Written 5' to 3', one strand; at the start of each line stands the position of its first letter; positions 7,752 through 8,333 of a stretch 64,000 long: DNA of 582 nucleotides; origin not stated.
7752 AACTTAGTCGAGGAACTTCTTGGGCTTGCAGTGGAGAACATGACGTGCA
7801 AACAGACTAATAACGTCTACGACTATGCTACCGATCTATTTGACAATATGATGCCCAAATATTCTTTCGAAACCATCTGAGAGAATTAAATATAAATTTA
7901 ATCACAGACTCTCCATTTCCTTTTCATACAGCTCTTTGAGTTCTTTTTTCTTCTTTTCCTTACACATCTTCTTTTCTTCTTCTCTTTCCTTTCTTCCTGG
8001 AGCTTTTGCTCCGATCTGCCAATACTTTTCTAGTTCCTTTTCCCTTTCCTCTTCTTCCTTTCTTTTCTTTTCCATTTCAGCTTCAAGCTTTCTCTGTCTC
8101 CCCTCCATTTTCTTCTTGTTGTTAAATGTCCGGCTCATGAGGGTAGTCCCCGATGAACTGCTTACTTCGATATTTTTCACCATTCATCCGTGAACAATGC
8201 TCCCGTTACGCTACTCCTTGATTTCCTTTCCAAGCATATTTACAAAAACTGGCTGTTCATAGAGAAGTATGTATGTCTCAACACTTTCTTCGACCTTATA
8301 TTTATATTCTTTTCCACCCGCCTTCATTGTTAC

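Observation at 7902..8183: Candidate Lso2/CCDC124-type ribosome hibernation factor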

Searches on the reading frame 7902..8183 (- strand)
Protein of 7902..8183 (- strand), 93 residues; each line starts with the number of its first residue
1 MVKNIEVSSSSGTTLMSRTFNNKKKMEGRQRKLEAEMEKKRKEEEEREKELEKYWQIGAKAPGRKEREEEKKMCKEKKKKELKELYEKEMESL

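Call 3: search_protein_families(library=pfam, proteins=[window:7902-8183:-], max_evalue=10)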
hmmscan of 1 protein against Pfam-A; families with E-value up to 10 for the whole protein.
window:7902-8183:- (93 aa): 2 families
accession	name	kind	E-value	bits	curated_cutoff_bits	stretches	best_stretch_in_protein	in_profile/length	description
PF22048.1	LSO1_2-like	-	2.3e-09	37.9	27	1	23-89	1-68/69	LSO1/2-like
PF03938.19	OmpH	-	3.7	8.2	32.4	1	23-90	21-81/141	Outer membrane protein (OmpH-like)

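Call 4: search_solved_structures(query=window:7905-8183:-, max_evalue=10, show_alignments=5)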
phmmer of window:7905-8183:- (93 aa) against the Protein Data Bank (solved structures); distinct sequences matched with E-value up to 10: 2.
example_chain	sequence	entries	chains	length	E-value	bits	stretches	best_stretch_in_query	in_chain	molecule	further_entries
6zu5_LNN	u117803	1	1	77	2.3e-09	40.7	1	16-90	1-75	Lso2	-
9e78_3b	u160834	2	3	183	0.18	15.5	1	20-89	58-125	ArcMAP2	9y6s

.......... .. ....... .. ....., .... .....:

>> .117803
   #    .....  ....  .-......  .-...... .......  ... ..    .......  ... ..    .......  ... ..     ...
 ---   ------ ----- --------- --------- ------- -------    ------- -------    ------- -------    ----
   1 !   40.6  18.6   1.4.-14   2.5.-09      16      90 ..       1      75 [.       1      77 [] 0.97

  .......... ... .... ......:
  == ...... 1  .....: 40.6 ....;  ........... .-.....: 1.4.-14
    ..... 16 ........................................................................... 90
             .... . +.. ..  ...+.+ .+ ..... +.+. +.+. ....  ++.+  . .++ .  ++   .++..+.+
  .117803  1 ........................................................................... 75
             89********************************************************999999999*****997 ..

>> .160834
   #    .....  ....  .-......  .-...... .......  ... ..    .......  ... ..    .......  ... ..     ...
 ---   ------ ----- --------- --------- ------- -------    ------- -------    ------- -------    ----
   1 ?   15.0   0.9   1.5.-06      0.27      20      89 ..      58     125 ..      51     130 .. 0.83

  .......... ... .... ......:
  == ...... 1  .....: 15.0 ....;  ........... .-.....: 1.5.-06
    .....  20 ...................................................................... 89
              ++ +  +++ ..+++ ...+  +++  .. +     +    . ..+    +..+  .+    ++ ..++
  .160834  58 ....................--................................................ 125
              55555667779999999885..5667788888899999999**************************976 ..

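Call 5: find_homologous_proteins(query=window:7905-8183:-, max_evalue=0.01)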
Query window:7905-8183:- (93 aa): 3 proteins with E <= 0.01 among 139 candidates.
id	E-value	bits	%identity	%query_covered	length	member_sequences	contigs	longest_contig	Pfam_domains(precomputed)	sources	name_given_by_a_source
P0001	9.4e-27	110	78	87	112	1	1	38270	PF22048.2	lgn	-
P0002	5.9e-23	98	76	81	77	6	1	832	PF22048.2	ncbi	-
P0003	1.5e-21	94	61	90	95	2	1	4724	PF22048.2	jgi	jgi:hypothetical protein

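Call 11: list_cluster_members(proteins=[P0001, P0002, P0003, window:7905-8183:-, window:7905-8138:-])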
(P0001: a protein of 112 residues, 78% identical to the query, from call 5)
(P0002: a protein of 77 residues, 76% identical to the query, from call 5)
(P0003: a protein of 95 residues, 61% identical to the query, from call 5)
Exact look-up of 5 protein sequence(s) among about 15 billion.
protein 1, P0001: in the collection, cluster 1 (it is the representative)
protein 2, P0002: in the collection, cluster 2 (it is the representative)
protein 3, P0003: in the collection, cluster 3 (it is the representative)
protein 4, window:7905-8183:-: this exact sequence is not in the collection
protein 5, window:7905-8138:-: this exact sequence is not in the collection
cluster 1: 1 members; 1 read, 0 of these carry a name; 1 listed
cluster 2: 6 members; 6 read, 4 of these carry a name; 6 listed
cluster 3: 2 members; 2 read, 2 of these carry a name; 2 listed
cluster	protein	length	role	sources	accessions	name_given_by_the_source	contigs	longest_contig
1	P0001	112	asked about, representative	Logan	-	-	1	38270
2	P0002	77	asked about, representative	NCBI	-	-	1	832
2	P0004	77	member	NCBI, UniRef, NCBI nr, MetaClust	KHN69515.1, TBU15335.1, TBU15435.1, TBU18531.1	hypothetical protein CWI42_060130 [Ordospora colligata] | LSO1/LSO2 domain-containing protein n=1 Tax=Ordospora colligata OC4 TaxID=1354746 ... | uncharacterized protein M896_060130 [Ordospora colligata OC4]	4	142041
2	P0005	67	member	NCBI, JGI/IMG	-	hypothetical protein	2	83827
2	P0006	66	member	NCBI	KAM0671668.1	hypothetical protein OCOL_001461 [Ordospora colligata]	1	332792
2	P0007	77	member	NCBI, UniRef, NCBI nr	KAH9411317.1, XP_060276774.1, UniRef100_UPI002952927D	hypothetical protein HK407_06g11480 [Ordospora pajunii] | uncharacterized protein n=1 Tax=Ordospora pajunii TaxID=3039483 RepID=UPI002952927D | uncharacterized protein HK407_06g11480 [Ordospora pajunii]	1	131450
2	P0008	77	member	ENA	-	-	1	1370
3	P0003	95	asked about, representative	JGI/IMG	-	hypothetical protein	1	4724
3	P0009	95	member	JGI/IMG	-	hypothetical protein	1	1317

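Call 12: find_encoding_contigs(protein=P0001, flank=5000, max_places=3)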
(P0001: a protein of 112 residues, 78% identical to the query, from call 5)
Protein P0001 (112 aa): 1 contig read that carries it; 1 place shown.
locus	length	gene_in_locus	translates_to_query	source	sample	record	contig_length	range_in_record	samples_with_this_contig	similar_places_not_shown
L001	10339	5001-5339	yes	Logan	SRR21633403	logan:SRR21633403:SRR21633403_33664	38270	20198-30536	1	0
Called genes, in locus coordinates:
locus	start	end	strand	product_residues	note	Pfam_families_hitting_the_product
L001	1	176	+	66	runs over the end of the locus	-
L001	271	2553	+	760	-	-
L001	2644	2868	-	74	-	PF06842:DUF1242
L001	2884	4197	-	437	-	PF22493:PUF_NOP9 (faint)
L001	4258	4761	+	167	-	-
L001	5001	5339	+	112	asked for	PF22048:LSO1_2-like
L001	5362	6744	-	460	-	PF13424:TPR_12 (faint), PF07719:TPR_2 (faint), PF00515:TPR_1 (faint), PF13181:TPR_8 (faint)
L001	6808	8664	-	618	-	-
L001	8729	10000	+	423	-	PF00097:zf-C3HC4, PF12678:zf-rbx1 (weak), PF13445:zf-RING_UBOX, PF13639:zf-RING_2, PF13923:zf-C3HC4_2 (weak), PF14634:zf-RING_5 (weak), PF23419:WD40_RFWD3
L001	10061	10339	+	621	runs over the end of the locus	PF00456:Transketolase_N, PF02779:Transket_pyr, PF22613:Transketolase_C_1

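Call 21: find_encoding_contigs(protein=P0004, flank=4000, max_places=3)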
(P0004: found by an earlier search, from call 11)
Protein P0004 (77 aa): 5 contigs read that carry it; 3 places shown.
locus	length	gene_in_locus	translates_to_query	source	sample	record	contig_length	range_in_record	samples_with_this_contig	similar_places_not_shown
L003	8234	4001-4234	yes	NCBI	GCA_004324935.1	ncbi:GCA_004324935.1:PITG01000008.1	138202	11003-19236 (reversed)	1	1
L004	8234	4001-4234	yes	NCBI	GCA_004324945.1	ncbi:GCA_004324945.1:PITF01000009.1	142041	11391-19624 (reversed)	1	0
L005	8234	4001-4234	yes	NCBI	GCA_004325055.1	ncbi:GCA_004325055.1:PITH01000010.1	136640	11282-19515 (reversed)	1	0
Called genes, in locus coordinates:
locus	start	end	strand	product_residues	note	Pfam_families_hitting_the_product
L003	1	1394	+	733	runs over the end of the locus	-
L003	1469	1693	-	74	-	PF06842:DUF1242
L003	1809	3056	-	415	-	PF22493:PUF_NOP9 (faint)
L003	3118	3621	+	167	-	-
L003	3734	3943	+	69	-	-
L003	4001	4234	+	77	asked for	PF22048:LSO1_2-like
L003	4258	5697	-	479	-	PF13181:TPR_8 (faint), PF00515:TPR_1 (faint), PF07719:TPR_2 (faint), PF13414:TPR_11 (faint), PF13424:TPR_12 (faint)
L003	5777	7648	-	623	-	PF24796:WDR55 (faint), PF24807:WD40_CDC20-Fz (faint), PF25174:Beta-prop_THOC3 (faint)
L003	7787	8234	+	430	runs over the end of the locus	PF00097:zf-C3HC4 (weak), PF13445:zf-RING_UBOX, PF13639:zf-RING_2, PF13923:zf-C3HC4_2 (weak), PF14634:zf-RING_5 (weak), PF23419:WD40_RFWD3 (faint)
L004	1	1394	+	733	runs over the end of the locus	-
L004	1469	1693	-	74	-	PF06842:DUF1242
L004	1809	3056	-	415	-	PF22493:PUF_NOP9 (faint)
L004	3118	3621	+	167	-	-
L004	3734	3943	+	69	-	-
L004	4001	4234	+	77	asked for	PF22048:LSO1_2-like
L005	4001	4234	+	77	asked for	PF22048:LSO1_2-like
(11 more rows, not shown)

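Call 22: find_encoding_contigs(protein=P0003, flank=4000, max_places=3)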
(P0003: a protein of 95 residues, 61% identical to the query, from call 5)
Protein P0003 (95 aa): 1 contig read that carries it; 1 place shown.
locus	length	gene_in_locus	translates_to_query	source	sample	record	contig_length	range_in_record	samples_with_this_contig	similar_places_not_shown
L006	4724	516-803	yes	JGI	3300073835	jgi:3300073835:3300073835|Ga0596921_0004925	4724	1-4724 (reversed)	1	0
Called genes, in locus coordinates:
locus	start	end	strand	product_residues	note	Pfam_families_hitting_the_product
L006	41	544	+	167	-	-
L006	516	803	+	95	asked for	PF22048:LSO1_2-like (weak)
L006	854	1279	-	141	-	PF02966:DIM1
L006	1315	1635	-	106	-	-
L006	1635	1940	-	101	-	PF17031:DUF5101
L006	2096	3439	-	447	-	-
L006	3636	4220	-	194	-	PF01876:RNase_P_p30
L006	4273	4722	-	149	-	?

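Call 32: search_solved_structures(query=A2, max_evalue=10, show_alignments=4)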
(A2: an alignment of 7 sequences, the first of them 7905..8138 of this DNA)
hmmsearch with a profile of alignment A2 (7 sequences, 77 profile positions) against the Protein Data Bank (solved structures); distinct sequences matched with E-value up to 10: 3.
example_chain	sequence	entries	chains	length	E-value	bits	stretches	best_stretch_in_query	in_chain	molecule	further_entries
6zu5_LNN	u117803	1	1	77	4.7e-31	110.4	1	1-75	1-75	Lso2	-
6z6k_C5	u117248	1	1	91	0.25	15.1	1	7-73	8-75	Protein LSO2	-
6z6j_C5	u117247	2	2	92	0.33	14.7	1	7-73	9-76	Protein LSO2 | LSO2 isoform 1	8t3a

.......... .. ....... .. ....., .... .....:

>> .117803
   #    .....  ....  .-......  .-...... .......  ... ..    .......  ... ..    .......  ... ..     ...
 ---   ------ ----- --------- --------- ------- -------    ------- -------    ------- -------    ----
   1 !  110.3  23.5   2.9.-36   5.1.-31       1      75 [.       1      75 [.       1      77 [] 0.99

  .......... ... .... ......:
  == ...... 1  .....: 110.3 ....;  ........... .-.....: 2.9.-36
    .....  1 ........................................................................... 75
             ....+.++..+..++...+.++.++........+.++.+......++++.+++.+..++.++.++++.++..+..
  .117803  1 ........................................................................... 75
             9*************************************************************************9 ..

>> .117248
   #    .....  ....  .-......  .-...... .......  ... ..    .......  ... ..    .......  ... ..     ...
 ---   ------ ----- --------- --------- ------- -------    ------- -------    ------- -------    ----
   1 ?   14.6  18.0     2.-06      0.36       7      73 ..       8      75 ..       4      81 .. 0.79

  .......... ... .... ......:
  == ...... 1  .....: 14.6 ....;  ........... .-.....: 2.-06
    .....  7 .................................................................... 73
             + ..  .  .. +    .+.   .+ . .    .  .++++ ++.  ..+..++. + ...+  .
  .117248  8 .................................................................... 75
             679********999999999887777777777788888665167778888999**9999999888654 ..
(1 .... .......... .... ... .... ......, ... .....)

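Call 38: search_protein_families(library=pfam, proteins=[window:7905-8138:-], max_evalue=0.1)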
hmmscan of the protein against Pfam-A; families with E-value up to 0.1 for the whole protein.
window:7905-8138:- (78 aa): 1 family
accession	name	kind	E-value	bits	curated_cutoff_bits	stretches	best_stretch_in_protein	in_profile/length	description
PF22048.1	LSO1_2-like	-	1.3e-09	38.7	27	1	8-74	1-68/69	LSO1/2-like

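Call 43: predict_structure(alignment_id=A3)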
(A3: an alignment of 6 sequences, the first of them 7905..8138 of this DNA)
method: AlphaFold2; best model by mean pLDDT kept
length: 78 residues; sequences in the alignment: 6
mean_pLDDT: 87.0   pTM: 0.40
mean pLDDT of the five models: 87.0, 86.0, 85.2, 83.2, 81.3
residues with pLDDT >= 90: 42; 70-90: 30; 50-70: 6; < 50: 0
segments of 3 or more residues with pLDDT < 50: none
pLDDT, mean of each block of 10 residues (from residue 1): 80 92 94 89 74 88 94 84
secondary structure, 60 per line:
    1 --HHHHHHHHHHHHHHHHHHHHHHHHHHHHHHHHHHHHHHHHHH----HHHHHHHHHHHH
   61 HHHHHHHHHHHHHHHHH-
elements in order: H3-44 H49-77

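Call 45: fold_search(model_id=the predicted structure, library=pdb)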
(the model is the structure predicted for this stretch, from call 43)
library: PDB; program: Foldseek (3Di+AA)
matches with E <= 10: 0; with E <= 0.001: 0
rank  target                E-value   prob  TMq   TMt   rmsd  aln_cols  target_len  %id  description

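Call 54: search_protein_representatives(alignment_id=A3)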
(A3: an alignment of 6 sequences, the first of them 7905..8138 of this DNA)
Query: 6 sequences, 78 profile positions. Proteins with E-value up to 0.001 (for the whole library): 5; up to 1e-10: 2; up to 1e-30: 0. The best 5 are listed.
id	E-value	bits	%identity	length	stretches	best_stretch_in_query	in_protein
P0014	8.5e-28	112.7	-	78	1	1-77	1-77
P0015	1.9e-11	60.3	-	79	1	1-76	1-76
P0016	4.5e-10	55.9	-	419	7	32-56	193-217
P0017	5.1e-07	46.1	-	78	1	1-77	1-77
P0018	2.7e-06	43.8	-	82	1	1-77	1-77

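Call 57: search_solved_structures(query=A4, max_evalue=10, show_alignments=4)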
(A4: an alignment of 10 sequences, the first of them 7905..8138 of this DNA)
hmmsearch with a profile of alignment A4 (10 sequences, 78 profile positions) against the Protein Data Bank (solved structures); distinct sequences matched with E-value up to 10: 4.
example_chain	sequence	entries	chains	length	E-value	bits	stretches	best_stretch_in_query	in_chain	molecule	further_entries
6zu5_LNN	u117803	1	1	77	4.1e-19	72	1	1-76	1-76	Lso2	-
6z6j_C5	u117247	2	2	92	0.0064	20.1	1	7-72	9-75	Protein LSO2 | LSO2 isoform 1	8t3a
6z6k_C5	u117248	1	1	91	0.0081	19.8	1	8-72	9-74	Protein LSO2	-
9p9h_CE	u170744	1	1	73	2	12.2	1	9-74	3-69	Coiled-coil domain-containing protein 124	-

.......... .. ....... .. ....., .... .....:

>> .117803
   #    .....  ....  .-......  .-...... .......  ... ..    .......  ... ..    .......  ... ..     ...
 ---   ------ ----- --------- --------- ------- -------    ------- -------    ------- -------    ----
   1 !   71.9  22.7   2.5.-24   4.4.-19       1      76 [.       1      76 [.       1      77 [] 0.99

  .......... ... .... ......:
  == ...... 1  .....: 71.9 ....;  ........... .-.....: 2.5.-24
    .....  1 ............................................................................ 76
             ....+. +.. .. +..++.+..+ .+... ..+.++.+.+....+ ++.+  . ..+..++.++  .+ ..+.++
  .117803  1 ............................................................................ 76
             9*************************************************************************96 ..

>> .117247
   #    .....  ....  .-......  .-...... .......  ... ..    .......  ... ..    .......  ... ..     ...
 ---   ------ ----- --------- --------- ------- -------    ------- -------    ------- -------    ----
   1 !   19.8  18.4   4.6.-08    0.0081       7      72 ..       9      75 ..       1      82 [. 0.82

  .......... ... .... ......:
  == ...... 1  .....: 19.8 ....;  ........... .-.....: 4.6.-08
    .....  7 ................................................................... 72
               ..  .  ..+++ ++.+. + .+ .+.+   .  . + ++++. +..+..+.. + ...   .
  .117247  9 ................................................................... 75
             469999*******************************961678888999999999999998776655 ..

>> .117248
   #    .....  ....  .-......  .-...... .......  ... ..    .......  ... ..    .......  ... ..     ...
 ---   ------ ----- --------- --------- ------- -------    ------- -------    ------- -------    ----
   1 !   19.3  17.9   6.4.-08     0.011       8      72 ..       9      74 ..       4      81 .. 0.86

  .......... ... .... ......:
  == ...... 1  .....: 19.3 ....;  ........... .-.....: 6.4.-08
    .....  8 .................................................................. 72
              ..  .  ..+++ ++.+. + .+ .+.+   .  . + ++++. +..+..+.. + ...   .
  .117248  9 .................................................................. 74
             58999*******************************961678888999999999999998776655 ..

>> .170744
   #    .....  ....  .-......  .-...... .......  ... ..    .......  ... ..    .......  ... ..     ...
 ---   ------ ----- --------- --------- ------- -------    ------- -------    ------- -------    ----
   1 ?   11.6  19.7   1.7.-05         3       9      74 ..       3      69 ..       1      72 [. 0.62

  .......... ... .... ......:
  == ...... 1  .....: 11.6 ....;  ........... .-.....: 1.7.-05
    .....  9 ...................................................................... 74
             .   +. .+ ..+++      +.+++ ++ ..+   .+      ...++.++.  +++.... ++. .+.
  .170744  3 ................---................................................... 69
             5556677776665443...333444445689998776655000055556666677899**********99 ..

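Call 58: search_protein_families(library=pfam, alignment_id=A4, max_evalue=0.01)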
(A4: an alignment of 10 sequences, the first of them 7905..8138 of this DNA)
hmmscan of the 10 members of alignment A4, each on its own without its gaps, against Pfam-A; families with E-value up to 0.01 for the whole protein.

A. member 1, window:7905-8138:- (78 aa): 1 family
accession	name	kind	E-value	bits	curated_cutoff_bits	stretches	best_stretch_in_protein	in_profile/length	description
PF22048.1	LSO1_2-like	-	1.3e-09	38.7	27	1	8-74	1-68/69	LSO1/2-like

B. families by the number of members that match (of 10 scanned): 1 family
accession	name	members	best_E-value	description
PF22048.1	LSO1_2-like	10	2.6e-11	LSO1/2-like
